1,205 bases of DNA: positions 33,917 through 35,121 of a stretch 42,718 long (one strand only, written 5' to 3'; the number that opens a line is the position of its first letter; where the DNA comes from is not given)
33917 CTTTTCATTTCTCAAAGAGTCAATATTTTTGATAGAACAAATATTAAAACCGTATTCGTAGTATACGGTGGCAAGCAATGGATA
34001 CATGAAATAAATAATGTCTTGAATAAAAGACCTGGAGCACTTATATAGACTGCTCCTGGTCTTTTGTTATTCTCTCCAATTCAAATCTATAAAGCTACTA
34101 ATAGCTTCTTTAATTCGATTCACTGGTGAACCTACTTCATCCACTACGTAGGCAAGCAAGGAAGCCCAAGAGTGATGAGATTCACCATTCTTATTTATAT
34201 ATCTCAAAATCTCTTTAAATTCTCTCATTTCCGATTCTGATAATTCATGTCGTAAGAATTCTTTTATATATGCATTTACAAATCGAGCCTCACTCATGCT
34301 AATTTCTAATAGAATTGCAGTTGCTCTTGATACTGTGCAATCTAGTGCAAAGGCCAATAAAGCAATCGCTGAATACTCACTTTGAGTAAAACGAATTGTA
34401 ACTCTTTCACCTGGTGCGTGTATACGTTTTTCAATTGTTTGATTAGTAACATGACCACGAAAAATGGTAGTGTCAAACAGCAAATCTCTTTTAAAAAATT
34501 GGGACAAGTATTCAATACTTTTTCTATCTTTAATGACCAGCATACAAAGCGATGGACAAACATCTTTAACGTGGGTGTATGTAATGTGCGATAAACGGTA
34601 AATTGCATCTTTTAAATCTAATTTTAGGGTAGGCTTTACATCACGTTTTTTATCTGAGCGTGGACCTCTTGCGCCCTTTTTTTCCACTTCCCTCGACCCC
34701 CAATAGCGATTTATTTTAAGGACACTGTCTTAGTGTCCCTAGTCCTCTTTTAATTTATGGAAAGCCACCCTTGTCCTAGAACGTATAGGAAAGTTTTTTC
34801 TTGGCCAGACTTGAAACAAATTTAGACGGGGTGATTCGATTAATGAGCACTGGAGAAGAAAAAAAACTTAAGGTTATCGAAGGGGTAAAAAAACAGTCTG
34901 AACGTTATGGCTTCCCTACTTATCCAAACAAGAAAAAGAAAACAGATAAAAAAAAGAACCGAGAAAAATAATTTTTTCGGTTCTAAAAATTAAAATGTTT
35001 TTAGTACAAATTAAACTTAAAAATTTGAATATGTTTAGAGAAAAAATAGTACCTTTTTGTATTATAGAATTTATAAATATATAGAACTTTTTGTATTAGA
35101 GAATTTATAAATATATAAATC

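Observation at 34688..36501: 1.8-kb AT-rich, almost ORF-free region packed with phased repeats, palindromes, promoters and terminators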

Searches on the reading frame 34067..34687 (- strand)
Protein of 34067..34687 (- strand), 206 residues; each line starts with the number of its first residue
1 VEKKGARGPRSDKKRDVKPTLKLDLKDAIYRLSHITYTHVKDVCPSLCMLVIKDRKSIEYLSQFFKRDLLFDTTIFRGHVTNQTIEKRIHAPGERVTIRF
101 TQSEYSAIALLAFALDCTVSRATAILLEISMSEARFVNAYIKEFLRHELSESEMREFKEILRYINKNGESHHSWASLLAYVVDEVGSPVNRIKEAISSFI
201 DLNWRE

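Call 14: search_protein_families(library=pfam, proteins=[window:34067-34687:-], max_evalue=0.01)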
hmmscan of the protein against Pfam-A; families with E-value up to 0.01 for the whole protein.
window:34067-34687:- (206 aa): 0 families

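Call 15: search_protein_families(library=phrogs, proteins=[window:34067-34687:-], max_evalue=0.01)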
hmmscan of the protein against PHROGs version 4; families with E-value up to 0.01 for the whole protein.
window:34067-34687:- (206 aa): 0 families

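Call 17: find_related_loci(query=window:34067-34687:-, collection=genome_contigs, flank=6000)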
Query window:34067-34687:- (206 aa) in genome_contigs; peptide patterns used: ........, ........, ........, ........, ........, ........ (x = any residue, [..] = any of these).
91 stretches matched a pattern; 1 encode a relative of the query (tblastn E <= 1e-3); 1 distinct loci.
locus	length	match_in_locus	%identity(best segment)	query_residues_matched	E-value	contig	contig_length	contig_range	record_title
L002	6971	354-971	87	1-206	6e-126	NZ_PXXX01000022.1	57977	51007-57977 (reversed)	Lysinibacillus capsici strain PB300 contig_22, whole genome shotgun sequence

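Call 50: search_protein_families(library=ncbifam, proteins=[window:34067-34687:-], max_evalue=0.1)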
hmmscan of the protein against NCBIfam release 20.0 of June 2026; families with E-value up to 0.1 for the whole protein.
window:34067-34687:- (206 aa): 0 families

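Call 51: search_protein_families(library=padloc, proteins=[window:34067-34687:-], max_evalue=0.1)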
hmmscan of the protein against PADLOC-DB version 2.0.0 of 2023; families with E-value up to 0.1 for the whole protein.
window:34067-34687:- (206 aa): 0 families

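Call 58: find_related_loci(query=A4, collection=viral_contigs, flank=5000)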
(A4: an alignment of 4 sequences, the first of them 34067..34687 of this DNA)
Query A4 (206 aa) in viral_contigs; peptide patterns used: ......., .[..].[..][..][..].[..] (x = any residue, [..] = any of these).
142 stretches matched a pattern; 1 encode a relative of the query (tblastn E <= 1e-3); 1 distinct loci.
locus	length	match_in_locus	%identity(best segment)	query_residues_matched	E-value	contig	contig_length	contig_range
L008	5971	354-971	87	1-206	5e-126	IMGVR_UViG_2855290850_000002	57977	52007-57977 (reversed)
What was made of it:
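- Tried and rejected: The genome_contigs and viral_contigs scans with the 206-aa protein returned only the PB300 contig, which ends 88 nt into the slot (calls 17, 58).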

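Call 60: find_homologous_proteins(query=A4, max_evalue=0.001)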
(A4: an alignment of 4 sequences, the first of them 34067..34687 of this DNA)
Query A4 (4 sequences) (206 aa, profile of the alignment): 335 proteins with E <= 0.001 among 2343 candidates; the best 120 are listed.
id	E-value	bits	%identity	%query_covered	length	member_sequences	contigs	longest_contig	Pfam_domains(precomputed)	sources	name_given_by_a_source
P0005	1.6e-125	434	90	100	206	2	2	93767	-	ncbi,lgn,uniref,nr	ncbi:hypothetical protein OCI51_26430 (plasmid) [Lysinibacillus capsici]|uniref:hypothetical protein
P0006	2.6e-125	434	91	100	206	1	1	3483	-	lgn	-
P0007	8.6e-125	432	90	100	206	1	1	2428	-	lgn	-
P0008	1.0e-124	432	90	100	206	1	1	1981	-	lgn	-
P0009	1.1e-124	432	88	100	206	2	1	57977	-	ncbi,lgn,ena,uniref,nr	ncbi:hypothetical protein [Lysinibacillus capsici]|uniref:hypothetical protein n=1 Tax=Lysinibacillu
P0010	2.9e-124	430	90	100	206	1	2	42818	-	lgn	-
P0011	5.8e-124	429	87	100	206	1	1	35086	-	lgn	-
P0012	8.0e-124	429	90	100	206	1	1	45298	-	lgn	-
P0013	6.0e-121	420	100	100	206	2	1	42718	-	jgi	-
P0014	8.0e-119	413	90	100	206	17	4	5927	-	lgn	-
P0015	7.7e-118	409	85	100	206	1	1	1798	-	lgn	-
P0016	4.3e-116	404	86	100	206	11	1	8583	-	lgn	-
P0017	7.3e-116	403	91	100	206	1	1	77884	-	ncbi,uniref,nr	ncbi:hypothetical protein [Lysinibacillus sphaericus]|uniref:hypothetical protein n=1 Tax=Lysinibaci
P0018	3.3e-115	401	91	100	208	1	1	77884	-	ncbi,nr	ncbi:hypothetical protein ABE60_18220 [Lysinibacillus sphaericus]|nr:hypothetical protein [Lysinibac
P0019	5.5e-115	400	85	100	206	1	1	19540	-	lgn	-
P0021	2.3e-113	395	84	100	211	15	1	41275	-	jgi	-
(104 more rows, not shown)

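Call 61: find_encoding_contigs(protein=P0010, flank=6000, max_places=3)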
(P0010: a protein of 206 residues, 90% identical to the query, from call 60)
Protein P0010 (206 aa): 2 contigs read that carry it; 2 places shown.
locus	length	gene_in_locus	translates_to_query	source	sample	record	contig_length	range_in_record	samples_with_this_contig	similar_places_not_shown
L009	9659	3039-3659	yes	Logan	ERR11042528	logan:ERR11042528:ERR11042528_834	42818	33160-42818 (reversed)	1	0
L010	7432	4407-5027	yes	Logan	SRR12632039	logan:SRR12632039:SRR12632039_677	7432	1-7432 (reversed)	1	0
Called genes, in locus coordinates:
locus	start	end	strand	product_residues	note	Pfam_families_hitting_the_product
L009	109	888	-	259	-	PF13730:HTH_36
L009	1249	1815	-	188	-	PF00239:Resolvase, PF02796:HTH_7, PF13384:HTH_23, PF04218:CENP-B_N (weak)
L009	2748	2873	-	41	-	-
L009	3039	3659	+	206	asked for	-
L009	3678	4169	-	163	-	-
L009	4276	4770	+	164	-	-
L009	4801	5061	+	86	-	-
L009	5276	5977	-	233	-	PF01510:Amidase_2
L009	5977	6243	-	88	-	-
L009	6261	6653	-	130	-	-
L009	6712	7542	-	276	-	PF01555:N6_N4_Mtase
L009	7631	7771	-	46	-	PF09693:Phage_XkdX (weak)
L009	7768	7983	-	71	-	-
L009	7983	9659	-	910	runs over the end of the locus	PF13088:BNR_2 (faint), PF17957:Big_7 (weak)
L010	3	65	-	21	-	?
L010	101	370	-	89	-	PF13780:DUF4176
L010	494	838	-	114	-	-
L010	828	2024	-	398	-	PF21522:MreB-like_C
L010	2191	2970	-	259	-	PF13730:HTH_36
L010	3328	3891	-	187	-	PF00239:Resolvase, PF02796:HTH_7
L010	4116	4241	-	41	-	-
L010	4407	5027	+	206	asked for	-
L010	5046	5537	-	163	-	-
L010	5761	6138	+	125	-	-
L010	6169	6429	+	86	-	-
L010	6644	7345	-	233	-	PF01510:Amidase_2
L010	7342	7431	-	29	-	?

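Call 62: find_encoding_contigs(protein=P0012, flank=6000, max_places=2)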
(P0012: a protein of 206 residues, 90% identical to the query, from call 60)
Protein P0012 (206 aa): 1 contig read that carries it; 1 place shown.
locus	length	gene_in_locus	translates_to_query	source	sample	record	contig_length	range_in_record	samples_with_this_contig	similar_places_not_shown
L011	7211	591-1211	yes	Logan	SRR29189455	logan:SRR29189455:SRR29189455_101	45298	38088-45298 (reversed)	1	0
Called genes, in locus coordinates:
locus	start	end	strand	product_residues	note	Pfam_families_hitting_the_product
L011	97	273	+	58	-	-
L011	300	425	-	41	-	-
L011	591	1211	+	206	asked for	-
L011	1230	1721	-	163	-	-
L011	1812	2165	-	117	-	PF26325:YhjD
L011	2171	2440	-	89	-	-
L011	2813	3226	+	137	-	PF15970:HicB-like_2, PF15919:HicB_lk_antitox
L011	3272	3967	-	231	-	PF01510:Amidase_2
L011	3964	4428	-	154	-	PF05105:Phage_holin_4_1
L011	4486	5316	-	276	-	PF01555:N6_N4_Mtase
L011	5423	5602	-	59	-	-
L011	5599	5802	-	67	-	-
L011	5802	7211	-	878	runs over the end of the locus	PF15892:BNR_4 (weak)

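Call 63: find_encoding_contigs(protein=P0021, flank=6000, max_places=2)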
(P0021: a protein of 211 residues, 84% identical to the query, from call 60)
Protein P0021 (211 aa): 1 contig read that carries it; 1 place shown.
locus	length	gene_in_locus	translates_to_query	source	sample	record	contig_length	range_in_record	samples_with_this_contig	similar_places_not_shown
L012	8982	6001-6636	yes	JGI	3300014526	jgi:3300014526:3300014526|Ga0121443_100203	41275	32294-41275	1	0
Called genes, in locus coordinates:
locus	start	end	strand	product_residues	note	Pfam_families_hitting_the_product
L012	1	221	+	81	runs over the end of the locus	PF01381:HTH_3, PF13443:HTH_26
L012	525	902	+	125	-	PF01381:HTH_3 (weak)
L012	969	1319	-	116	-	-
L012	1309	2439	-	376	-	PF21522:MreB-like_C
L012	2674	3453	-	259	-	PF13730:HTH_36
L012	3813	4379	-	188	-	PF00239:Resolvase, PF02796:HTH_7, PF13384:HTH_23, PF04218:CENP-B_N (weak)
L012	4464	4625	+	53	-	-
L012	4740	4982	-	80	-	-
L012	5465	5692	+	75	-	-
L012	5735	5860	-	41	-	-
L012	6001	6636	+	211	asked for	-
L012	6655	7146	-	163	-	-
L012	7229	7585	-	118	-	PF26325:YhjD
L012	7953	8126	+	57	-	-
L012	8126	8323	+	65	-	-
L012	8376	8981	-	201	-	?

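Call 75: search_solved_structures(query=A6, max_evalue=1)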
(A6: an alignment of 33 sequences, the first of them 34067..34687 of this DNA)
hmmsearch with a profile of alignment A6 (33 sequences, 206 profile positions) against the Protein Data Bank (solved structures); distinct sequences matched with E-value up to 1: 7.
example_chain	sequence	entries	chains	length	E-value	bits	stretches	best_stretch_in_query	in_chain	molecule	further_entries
9xkl_A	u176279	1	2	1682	0.21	14.2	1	136-170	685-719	E3 ubiquitin-protein ligase UBR4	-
9kbs_A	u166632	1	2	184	0.58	12.7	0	84-126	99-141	Lysozyme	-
9hxw_A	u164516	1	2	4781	0.61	12.7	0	136-170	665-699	E3 ubiquitin-protein ligase UBR4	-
6ren_A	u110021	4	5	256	0.64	12.6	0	73-101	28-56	3fPizza6-SH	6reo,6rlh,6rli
9nwd_A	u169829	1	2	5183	0.68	12.5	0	136-170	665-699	E3 ubiquitin-protein ligase UBR4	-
9qws_A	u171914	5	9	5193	0.68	12.5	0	136-170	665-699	E3 ubiquitin-protein ligase UBR4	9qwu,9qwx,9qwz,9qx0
9d9z_A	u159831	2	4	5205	0.68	12.5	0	136-170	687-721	UBR4 (endogenously FLAG-tagged at the N-terminus),E3 ubiquitin-protein ligase UBR4,E3 ubiq | E3 ubiquitin-protein ligase UBR4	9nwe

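Call 79: predict_structure(alignment_id=A6)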
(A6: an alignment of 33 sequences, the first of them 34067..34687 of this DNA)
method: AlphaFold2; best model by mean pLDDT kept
length: 206 residues; sequences in the alignment: 33
mean_pLDDT: 79.8   pTM: 0.75
mean pLDDT of the five models: 79.8, 79.7, 78.8, 76.7, 76.7
residues with pLDDT >= 90: 95; 70-90: 59; 50-70: 33; < 50: 19
segments of 3 or more residues with pLDDT < 50: 1-9, 186-190, 203-206
pLDDT, mean of each block of 10 residues (from residue 1): 45 84 93 89 92 93 94 90 83 89 94 95 95 87 81 82 71 57 50 54 45
secondary structure, 60 per line:
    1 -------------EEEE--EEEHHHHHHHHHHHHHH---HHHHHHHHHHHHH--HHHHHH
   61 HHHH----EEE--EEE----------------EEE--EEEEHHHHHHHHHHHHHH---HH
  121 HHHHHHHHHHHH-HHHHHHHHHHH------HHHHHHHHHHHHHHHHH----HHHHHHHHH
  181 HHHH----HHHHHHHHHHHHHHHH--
elements in order: E14-17 E20-22 H23-36 H40-52 H55-64 E69-71 E74-76 E93-95 E98-101 H102-115 H119-132 H134-144 H151-167 H172-184 H189-204

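Call 81: fold_search(model_id=the predicted structure, library=pdb)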
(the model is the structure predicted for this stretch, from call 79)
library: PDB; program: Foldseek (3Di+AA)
matches with E <= 10: 71; with E <= 0.001: 0
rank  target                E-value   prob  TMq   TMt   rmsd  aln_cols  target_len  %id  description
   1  9f0x_E                1.4e-02  1.00  0.40  0.71  11.6       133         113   10  CryoEM structure of the F plasmid relaxosome in its pre-initiation state, derived from the ds-27_+143-R Locally-refine (released 2025-06-04)
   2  9f0y_E                1.9e-02  1.00  0.35  0.63  12.3       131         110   11  CryoEM structure of the F plasmid relaxosome with TraI in its TE mode, derived from the ss-27_+8ds+9_+143-R Locally-re (released 2025-06-04)
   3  9f0z_E                4.2e-02  1.00  0.39  0.72  11.8       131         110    9  CryoEM structure of the F plasmid relaxosome with truncated TraI1-863 in its TE mode, derived from the ss-27_+8ds+9_+1 (released 2025-06-04)
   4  9f12_E                4.9e-02  1.00  0.36  0.66  11.6       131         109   10  CryoEM structure of the F plasmid relaxosome with oriT DNA ss-27_-3ds-2_+143 and TraI its TE mode, derived from ss-27_ (released 2025-06-04)
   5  9f10_E                6.1e-02  1.00  0.40  0.72  11.5       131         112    8  CryoEM structure of the F plasmid relaxosome with TraI in its TE mode, without accessory protein TraM. Derived from th (released 2025-06-04)
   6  9f0y_F                6.4e-02  1.00  0.36  0.61   9.1       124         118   11  CryoEM structure of the F plasmid relaxosome with TraI in its TE mode, derived from the ss-27_+8ds+9_+143-R Locally-re (released 2025-06-04)
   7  9f0z_G                8.9e-02  0.99  0.34  0.62   7.4       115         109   10  CryoEM structure of the F plasmid relaxosome with truncated TraI1-863 in its TE mode, derived from the ss-27_+8ds+9_+1 (released 2025-06-04)
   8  9f11_G                1.7e-01  0.98  0.34  0.63   6.4       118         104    9  CryoEM structure of the F plasmid relaxosome with oriT DNA ss-27_+3ds+4_+143 and TraI its TE mode, derived from ss-27_ (released 2025-06-04)
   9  9f0y_G                2.4e-01  1.00  0.39  0.74   3.1       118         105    9  CryoEM structure of the F plasmid relaxosome with TraI in its TE mode, derived from the ss-27_+8ds+9_+143-R Locally-re (released 2025-06-04)
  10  3vcf_A                6.4e-01  0.04  0.13  0.15  17.7       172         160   10  SSV1 integrase C-terminal catalytic domain (174-335aa) (released 2012-05-30)
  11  6oaw_B                9.8e-01  0.23  0.30  0.18   9.3       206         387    9  Crystal structure of a CRISPR Cas-related protein (released 2019-04-10)
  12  9f0x_F                1.2e+00  0.69  0.35  0.57   8.0       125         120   14  CryoEM structure of the F plasmid relaxosome in its pre-initiation state, derived from the ds-27_+143-R Locally-refine (released 2025-06-04)
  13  4lrv_C                1.8e+00  0.25  0.28  0.51   9.6       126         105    9  Crystal structure of DndE from Escherichia coli B7A involved in DNA phosphorothioation modification (released 2013-08-28)
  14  3vr4_G                2.4e+00  0.01  0.09  0.10  27.0       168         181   14  Crystal structure of Enterococcus hirae V1-ATPase [eV1] (released 2013-01-16)
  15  6n8a_A                2.5e+00  0.03  0.17  0.18  16.2       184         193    8  Crystal structure of selenomethionine-containing AcaB from uropathogenic E. coli (released 2020-07-15)
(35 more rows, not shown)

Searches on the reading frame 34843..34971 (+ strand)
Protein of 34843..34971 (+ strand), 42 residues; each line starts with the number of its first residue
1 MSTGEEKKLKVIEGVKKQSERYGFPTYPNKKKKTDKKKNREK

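Call 14: search_protein_families(library=pfam, proteins=[window:34843-34971:+], max_evalue=0.01)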
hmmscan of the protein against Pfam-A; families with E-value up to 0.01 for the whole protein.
window:34843-34971:+ (42 aa): 0 families

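Call 15: search_protein_families(library=phrogs, proteins=[window:34843-34971:+], max_evalue=0.01)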
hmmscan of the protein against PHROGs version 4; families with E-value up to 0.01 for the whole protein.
window:34843-34971:+ (42 aa): 0 families

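Call 50: search_protein_families(library=ncbifam, proteins=[window:34843-34971:+], max_evalue=0.1)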
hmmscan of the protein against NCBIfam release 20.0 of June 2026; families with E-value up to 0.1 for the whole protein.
window:34843-34971:+ (42 aa): 0 families

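Call 51: search_protein_families(library=padloc, proteins=[window:34843-34971:+], max_evalue=0.1)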
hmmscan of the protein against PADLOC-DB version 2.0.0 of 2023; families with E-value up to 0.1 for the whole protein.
window:34843-34971:+ (42 aa): 0 families
